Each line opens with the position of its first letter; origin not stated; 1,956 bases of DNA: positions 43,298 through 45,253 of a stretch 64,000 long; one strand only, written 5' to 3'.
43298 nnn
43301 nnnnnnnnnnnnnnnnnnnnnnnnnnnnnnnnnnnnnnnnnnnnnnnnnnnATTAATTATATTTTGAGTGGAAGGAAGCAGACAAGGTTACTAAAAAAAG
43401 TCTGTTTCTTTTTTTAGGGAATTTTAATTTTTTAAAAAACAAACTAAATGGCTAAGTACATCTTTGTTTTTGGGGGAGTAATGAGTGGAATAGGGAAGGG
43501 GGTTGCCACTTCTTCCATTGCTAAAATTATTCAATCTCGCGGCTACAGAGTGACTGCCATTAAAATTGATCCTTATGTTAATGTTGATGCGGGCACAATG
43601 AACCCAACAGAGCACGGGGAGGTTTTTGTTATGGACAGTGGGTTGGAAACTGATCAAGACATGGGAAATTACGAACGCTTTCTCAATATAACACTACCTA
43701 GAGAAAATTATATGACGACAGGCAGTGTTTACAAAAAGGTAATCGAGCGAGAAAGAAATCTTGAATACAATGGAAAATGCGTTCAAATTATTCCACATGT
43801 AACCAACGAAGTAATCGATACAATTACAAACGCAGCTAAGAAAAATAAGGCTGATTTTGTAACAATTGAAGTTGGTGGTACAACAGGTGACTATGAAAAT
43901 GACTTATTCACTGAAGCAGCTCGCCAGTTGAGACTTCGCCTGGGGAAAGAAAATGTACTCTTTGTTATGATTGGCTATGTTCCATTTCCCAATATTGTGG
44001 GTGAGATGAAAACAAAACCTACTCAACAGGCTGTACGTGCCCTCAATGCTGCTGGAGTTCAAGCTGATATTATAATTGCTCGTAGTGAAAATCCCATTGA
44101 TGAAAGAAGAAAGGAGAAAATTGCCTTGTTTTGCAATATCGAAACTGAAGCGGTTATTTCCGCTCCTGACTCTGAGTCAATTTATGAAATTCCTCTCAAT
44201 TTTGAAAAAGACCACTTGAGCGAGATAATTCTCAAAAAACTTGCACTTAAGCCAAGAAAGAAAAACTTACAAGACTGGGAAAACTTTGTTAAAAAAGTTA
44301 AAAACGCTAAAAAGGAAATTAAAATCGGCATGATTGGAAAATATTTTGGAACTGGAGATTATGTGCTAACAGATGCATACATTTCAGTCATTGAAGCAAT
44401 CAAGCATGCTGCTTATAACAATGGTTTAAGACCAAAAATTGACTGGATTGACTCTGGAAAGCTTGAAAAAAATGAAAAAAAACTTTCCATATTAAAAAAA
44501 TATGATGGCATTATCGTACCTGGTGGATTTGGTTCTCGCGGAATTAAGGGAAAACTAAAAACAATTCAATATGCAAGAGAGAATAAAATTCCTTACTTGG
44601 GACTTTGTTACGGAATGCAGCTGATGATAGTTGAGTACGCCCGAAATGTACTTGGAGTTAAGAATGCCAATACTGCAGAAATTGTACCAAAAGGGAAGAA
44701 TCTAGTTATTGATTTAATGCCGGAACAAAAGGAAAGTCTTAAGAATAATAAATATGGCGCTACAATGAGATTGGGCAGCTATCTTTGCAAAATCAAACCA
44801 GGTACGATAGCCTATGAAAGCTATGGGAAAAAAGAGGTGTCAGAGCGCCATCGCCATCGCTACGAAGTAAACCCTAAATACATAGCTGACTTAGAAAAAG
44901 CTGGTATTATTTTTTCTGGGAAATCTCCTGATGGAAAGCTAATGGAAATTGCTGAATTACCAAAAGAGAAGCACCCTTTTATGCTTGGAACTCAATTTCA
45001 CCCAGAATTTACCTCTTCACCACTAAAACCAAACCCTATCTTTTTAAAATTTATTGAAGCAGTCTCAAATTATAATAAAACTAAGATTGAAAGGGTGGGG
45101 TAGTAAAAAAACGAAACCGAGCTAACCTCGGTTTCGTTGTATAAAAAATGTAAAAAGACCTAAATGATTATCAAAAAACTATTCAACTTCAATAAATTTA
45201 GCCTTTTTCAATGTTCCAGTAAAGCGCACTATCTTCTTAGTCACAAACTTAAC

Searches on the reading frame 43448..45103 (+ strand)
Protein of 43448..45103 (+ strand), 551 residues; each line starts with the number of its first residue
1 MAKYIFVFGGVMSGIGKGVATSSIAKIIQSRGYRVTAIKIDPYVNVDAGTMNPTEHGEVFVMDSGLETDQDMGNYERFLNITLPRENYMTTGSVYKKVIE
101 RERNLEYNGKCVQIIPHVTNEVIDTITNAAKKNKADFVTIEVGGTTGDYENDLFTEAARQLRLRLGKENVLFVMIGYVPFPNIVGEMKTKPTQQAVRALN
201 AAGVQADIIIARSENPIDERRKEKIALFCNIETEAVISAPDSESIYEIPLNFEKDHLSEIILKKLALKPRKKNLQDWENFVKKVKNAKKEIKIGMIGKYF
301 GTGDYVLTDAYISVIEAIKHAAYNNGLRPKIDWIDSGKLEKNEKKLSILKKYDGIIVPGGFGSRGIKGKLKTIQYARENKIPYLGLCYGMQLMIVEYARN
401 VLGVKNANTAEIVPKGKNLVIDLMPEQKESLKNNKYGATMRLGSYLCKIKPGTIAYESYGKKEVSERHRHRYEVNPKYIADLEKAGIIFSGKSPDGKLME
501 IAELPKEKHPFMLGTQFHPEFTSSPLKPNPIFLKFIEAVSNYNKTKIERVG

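Call 84: search_protein_families(library=pfam, proteins=[window:43448-45103:+], max_evalue=0.00001)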
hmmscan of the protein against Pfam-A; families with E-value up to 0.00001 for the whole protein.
window:43448-45103:+ (551 aa): 3 families
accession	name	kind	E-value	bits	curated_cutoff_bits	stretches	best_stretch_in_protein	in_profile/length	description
PF06418.20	CTP_synth_N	-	8.5e-111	370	26.1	1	3-267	1-265/265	CTP synthase N-terminus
PF00117.34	GATase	-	3e-42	144.9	22.8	1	306-537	1-189/190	Glutamine amidotransferase class-I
PF07722.19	Peptidase_C26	-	7.7e-07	29.5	20.5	0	370-520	95-219/219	Peptidase C26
